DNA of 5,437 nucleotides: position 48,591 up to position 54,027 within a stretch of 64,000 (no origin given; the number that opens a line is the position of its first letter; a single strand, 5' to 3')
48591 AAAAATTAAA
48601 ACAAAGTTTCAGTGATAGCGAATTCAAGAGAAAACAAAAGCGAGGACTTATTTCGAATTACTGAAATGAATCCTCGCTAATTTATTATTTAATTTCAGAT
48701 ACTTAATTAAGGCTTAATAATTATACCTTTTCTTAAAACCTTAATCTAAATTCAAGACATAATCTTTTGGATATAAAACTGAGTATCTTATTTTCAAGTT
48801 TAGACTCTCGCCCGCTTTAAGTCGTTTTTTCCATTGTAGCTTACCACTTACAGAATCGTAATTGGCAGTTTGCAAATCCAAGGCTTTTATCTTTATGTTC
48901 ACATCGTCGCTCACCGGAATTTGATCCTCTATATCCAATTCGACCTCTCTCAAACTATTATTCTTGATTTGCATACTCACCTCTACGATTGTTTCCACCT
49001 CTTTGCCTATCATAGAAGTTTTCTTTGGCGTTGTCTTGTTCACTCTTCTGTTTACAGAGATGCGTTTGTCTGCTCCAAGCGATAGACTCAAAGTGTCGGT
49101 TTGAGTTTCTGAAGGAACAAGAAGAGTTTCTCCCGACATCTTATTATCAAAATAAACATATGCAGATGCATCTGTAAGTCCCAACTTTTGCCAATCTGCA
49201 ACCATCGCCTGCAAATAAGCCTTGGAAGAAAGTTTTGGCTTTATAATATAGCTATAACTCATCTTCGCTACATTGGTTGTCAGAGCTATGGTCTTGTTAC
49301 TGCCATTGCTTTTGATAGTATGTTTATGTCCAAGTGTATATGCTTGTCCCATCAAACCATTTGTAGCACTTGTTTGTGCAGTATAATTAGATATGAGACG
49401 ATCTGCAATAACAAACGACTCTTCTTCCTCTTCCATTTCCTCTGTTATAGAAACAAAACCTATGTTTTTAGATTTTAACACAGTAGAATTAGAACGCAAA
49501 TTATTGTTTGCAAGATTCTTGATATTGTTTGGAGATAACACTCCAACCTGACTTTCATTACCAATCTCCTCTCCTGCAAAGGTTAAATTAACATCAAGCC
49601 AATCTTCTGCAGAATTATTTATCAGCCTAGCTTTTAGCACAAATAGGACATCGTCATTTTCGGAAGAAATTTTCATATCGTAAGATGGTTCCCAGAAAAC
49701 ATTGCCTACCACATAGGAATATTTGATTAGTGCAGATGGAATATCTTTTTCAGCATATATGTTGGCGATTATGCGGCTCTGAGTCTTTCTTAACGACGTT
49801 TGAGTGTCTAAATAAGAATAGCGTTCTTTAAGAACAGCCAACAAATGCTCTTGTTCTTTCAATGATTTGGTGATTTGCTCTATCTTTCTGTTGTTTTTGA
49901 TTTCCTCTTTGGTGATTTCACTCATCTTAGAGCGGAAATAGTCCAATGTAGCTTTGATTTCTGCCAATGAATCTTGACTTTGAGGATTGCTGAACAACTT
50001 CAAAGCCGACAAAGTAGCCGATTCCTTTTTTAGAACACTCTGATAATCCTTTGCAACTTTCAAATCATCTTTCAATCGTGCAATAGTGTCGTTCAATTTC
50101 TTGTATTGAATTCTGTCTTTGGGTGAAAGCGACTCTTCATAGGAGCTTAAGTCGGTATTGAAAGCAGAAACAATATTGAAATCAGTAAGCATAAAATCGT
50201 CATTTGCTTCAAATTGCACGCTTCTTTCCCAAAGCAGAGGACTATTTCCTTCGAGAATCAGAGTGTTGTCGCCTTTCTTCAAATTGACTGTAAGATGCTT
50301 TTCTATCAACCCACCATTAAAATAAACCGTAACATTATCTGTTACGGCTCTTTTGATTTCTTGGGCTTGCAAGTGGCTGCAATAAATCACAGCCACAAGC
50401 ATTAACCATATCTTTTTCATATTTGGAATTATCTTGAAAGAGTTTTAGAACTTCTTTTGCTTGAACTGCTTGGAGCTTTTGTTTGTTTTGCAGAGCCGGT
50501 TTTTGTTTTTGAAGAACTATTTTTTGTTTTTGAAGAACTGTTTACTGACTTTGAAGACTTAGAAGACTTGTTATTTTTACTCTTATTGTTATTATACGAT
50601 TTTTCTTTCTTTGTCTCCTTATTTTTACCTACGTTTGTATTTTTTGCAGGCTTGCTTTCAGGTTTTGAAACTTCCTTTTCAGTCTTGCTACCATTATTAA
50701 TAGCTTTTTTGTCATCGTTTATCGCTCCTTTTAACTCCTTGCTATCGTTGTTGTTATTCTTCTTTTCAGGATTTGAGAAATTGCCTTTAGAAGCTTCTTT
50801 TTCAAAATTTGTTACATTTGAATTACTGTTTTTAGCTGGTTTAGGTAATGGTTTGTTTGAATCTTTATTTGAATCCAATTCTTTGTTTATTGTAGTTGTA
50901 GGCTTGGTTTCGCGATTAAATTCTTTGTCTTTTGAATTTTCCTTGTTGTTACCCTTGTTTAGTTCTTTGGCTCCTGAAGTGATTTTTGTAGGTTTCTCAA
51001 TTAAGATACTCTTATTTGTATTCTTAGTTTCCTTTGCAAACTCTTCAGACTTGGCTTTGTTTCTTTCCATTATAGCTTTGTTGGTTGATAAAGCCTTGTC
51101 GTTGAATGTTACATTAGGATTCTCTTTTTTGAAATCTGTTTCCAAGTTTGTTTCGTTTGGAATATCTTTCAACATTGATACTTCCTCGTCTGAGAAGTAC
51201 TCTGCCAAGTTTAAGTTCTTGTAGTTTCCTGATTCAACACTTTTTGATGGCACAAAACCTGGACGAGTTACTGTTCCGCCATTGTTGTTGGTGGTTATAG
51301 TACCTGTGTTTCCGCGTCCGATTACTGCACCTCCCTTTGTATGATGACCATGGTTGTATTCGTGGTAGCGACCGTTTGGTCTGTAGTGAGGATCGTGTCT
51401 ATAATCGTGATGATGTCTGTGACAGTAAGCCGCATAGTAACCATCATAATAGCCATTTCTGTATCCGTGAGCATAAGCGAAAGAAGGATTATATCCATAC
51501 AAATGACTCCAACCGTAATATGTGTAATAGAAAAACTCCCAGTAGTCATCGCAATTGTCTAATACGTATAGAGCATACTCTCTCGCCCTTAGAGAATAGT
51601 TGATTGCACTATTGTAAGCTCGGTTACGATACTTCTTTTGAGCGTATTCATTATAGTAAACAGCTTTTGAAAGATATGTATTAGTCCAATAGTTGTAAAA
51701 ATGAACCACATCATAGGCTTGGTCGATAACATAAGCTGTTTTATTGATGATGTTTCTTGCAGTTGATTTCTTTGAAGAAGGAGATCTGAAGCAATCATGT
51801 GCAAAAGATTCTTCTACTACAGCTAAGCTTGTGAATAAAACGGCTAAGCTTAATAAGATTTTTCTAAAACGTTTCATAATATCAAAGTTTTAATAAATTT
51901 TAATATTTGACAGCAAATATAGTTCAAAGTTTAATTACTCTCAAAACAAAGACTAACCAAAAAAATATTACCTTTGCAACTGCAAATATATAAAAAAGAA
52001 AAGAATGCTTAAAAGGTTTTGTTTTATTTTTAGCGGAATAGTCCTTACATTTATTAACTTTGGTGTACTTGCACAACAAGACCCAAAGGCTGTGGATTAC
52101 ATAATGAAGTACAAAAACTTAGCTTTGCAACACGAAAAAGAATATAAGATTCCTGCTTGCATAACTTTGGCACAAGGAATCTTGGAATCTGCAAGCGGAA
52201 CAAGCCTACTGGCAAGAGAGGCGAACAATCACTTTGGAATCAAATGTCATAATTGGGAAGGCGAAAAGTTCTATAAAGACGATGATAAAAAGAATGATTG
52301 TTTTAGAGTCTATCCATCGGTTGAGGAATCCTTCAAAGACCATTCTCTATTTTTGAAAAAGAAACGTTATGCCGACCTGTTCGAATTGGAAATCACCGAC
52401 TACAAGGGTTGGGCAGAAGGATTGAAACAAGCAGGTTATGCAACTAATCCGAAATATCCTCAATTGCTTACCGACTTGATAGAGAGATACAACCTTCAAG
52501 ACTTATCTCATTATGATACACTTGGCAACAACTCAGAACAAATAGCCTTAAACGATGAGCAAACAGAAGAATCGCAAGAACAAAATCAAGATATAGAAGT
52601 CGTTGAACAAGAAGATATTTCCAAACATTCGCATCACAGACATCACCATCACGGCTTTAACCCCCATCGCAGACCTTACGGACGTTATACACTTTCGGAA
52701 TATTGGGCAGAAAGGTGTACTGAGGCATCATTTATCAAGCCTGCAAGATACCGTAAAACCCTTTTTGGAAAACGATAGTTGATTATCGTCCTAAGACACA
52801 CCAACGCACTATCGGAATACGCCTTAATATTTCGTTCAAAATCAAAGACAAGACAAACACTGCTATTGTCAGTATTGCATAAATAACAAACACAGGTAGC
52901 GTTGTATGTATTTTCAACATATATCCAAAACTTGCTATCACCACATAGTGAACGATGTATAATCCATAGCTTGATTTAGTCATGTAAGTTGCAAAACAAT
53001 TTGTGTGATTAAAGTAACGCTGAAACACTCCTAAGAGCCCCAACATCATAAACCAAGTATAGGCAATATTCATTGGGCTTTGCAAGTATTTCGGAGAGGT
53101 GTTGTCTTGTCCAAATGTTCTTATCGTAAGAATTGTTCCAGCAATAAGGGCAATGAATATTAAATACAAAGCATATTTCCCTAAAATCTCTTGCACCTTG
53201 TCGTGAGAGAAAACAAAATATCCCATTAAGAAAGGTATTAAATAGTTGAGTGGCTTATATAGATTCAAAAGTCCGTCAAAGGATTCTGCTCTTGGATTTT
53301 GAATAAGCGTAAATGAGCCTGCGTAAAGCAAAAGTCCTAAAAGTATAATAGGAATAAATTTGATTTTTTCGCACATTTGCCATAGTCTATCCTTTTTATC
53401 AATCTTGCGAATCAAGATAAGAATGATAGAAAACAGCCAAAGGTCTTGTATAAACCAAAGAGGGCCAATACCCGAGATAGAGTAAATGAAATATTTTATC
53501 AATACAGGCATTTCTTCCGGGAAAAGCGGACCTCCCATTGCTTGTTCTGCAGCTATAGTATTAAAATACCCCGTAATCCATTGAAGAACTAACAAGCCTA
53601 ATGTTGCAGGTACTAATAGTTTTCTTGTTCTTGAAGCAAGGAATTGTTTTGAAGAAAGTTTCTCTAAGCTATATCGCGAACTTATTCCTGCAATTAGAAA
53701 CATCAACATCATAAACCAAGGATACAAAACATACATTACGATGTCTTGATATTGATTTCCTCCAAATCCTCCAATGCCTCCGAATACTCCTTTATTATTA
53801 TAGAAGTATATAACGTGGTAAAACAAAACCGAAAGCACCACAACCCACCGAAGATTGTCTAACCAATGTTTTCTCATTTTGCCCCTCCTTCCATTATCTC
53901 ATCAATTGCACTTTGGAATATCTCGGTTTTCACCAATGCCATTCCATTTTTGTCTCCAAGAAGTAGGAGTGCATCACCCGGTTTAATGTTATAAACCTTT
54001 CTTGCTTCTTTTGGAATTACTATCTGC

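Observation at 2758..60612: Dispersed family of head-to-tail 21-nt units filling many intergenic regions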

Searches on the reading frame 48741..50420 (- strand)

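Call 66: search_protein_families(library=pfam, proteins=[window:48741-50420:-], max_evalue=0.00001)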
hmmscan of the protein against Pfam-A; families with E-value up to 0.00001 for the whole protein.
window:48741-50420:- (559 aa): 2 families
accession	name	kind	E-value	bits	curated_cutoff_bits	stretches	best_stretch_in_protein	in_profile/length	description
PF13598.12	DUF4139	-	1.7e-36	126.3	31.8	1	232-552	1-205/205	Domain of unknown function (DUF4139)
PF13600.11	DUF4140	-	4.3e-13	50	27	1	30-137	1-98/98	N-terminal domain of unknown function (DUF4140)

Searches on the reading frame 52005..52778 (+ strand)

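Call 67: search_protein_families(library=pfam, proteins=[window:52005-52778:+], max_evalue=0.00001)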
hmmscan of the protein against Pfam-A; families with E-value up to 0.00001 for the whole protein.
window:52005-52778:+ (257 aa): 1 family
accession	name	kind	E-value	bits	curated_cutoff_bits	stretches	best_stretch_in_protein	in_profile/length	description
PF01832.25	Glucosaminidase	-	1.8e-37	129.2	30.2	1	38-164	2-123/123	Mannosyl-glycoprotein endo-beta-N-acetylglucosaminidase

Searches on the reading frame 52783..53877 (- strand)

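Call 67: search_protein_families(library=pfam, proteins=[window:52783-53877:-], max_evalue=0.00001)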
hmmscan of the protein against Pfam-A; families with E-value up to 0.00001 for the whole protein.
window:52783-53877:- (364 aa): 1 family
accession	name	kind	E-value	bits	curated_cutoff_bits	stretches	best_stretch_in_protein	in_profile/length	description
PF01757.29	Acyl_transf_3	-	6.9e-28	98.1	31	1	4-343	2-323/326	Acyltransferase domain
